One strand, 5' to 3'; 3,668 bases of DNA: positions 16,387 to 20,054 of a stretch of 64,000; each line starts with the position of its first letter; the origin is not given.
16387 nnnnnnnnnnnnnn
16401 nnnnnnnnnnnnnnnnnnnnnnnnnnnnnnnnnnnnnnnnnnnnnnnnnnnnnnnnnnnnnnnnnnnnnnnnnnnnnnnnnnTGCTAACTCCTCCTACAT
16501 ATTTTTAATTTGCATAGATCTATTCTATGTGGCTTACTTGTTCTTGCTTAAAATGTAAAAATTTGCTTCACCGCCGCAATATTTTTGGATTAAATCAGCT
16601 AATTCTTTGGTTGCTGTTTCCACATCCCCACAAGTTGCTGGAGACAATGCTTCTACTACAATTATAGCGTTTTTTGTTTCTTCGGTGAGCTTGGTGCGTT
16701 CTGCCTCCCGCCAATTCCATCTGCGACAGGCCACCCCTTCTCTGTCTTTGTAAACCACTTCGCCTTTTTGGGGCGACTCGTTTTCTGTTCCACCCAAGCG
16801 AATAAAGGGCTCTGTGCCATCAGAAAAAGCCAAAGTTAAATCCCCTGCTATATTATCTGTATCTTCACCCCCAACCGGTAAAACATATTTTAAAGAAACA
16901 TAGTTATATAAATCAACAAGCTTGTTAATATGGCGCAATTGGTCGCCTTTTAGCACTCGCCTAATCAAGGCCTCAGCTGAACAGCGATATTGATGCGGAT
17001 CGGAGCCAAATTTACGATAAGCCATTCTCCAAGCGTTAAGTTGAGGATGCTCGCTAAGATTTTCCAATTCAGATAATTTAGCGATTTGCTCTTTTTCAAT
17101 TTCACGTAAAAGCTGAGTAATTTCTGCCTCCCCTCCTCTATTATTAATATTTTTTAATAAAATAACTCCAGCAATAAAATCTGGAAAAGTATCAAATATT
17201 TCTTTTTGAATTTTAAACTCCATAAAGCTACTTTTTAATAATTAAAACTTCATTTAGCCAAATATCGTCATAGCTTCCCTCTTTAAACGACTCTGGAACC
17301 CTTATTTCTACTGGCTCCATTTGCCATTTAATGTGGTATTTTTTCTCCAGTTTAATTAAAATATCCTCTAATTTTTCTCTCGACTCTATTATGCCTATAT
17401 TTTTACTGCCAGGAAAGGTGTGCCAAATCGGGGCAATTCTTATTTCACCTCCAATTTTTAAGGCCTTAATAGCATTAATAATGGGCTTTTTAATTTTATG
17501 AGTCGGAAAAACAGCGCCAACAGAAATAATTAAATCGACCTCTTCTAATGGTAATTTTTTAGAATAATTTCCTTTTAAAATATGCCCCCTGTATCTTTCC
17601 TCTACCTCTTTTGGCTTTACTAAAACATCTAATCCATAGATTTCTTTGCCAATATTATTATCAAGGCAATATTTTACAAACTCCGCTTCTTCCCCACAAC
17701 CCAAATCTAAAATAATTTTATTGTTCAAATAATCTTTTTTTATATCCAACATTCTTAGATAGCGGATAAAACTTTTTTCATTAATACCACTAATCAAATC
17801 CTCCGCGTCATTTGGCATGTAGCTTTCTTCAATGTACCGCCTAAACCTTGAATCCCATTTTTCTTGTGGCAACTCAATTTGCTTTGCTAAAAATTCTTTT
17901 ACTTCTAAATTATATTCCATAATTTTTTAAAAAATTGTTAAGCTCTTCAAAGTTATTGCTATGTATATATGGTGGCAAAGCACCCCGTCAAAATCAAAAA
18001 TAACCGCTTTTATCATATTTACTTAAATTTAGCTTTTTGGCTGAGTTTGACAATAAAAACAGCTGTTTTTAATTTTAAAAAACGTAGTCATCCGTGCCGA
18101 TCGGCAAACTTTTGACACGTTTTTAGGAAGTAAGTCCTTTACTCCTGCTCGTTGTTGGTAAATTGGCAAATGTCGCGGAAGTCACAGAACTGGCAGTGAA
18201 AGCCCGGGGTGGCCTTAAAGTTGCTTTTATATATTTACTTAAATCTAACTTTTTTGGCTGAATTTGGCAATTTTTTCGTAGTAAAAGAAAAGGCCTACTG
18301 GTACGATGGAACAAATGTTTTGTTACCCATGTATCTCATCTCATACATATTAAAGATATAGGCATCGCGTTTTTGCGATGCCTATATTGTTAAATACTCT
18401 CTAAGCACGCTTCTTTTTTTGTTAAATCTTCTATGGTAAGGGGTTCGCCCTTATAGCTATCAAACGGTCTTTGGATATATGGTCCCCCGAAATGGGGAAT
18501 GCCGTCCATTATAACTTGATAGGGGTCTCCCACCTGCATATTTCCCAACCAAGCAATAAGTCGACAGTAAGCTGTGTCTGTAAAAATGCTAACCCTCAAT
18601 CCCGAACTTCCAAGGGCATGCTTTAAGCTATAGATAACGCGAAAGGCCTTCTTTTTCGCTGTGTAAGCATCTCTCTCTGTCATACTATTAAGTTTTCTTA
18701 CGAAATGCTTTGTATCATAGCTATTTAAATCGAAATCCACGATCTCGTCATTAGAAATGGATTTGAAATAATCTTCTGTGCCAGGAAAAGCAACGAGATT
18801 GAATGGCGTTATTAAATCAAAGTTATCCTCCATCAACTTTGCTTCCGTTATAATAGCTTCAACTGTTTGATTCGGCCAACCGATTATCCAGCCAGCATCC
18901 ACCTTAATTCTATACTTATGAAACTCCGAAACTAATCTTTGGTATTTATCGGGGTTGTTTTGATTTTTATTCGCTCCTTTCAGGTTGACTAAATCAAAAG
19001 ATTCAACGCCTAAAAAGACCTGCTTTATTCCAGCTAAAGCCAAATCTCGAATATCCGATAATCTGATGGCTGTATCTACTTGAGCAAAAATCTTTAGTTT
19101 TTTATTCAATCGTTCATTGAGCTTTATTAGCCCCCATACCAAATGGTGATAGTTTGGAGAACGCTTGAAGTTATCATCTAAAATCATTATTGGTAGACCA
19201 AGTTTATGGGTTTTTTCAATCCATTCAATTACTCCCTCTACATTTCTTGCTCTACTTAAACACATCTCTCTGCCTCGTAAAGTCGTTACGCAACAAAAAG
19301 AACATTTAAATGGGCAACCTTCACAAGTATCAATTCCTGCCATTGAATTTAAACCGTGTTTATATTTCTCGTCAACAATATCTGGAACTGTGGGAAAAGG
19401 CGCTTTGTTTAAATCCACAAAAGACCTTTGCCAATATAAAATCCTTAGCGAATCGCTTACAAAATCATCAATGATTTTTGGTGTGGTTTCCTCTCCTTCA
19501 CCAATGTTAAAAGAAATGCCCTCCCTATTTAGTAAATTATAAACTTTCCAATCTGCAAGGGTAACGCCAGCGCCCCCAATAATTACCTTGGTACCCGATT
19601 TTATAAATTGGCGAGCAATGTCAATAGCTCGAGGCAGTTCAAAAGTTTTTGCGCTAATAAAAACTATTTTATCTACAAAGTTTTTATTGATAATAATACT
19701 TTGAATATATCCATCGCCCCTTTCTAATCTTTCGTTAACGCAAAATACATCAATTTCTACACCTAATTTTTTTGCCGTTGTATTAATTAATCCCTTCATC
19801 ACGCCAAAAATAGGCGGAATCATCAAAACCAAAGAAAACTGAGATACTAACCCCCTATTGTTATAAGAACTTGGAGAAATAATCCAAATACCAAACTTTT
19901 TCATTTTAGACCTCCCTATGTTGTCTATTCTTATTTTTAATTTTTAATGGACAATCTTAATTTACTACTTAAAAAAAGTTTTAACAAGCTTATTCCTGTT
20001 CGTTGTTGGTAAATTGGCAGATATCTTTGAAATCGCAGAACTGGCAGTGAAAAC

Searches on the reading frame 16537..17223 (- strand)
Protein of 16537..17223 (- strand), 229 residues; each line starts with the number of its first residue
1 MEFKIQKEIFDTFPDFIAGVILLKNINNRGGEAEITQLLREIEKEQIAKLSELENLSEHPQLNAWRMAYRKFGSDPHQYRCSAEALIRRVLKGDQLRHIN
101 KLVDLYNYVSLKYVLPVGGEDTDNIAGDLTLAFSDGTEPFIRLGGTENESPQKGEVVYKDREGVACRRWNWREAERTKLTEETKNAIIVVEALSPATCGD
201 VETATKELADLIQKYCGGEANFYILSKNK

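Call 9: search_protein_families(library=pfam, proteins=[window:16537-17223:-], max_evalue=0.01)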
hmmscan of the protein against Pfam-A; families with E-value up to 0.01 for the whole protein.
window:16537-17223:- (229 aa): 1 family
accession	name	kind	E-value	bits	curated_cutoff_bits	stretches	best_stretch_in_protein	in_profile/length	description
PF03483.22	B3_4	-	2.1e-31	109.3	29.3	1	64-217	1-174/174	B3/4 domain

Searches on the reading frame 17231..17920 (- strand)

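Call 9: search_protein_families(library=pfam, proteins=[window:17231-17920:-], max_evalue=0.01)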
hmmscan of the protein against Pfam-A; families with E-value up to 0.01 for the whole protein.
window:17231-17920:- (230 aa): 3 families
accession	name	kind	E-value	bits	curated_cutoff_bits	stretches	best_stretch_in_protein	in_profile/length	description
PF08241.18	Methyltransf_11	-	9e-05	23.5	21.2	1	71-160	1-93/95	Methyltransferase domain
PF05148.21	Methyltransf_8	-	0.008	16.5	27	0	63-171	69-165/219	Hypothetical methyltransferase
PF13847.12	Methyltransf_31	-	0.0084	16.2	27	0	67-166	4-113/145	Methyltransferase domain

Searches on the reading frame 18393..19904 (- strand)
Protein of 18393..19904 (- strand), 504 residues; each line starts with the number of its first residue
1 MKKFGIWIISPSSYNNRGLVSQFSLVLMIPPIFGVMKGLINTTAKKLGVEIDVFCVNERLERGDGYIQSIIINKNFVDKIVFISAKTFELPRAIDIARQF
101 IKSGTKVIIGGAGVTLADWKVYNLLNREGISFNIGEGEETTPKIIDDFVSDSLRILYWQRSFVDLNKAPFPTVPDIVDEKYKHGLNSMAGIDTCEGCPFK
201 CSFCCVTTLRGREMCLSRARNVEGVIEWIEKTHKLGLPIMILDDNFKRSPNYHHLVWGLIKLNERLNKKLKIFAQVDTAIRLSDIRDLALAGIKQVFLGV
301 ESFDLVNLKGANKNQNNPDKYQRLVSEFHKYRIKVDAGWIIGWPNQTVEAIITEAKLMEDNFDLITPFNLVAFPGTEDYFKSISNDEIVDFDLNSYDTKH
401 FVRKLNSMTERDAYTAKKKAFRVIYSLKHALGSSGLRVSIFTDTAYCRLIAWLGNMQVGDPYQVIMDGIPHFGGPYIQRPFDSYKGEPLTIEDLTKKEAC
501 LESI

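Call 10: search_protein_families(library=pfam, proteins=[window:18393-19904:-], max_evalue=0.01)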
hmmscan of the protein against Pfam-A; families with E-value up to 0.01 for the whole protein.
window:18393-19904:- (504 aa): 1 family
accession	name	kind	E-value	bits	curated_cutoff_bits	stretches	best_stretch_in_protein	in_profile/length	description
PF04055.27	Radical_SAM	-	3.3e-09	37.6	29.5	1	194-352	4-160/166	Radical SAM superfamily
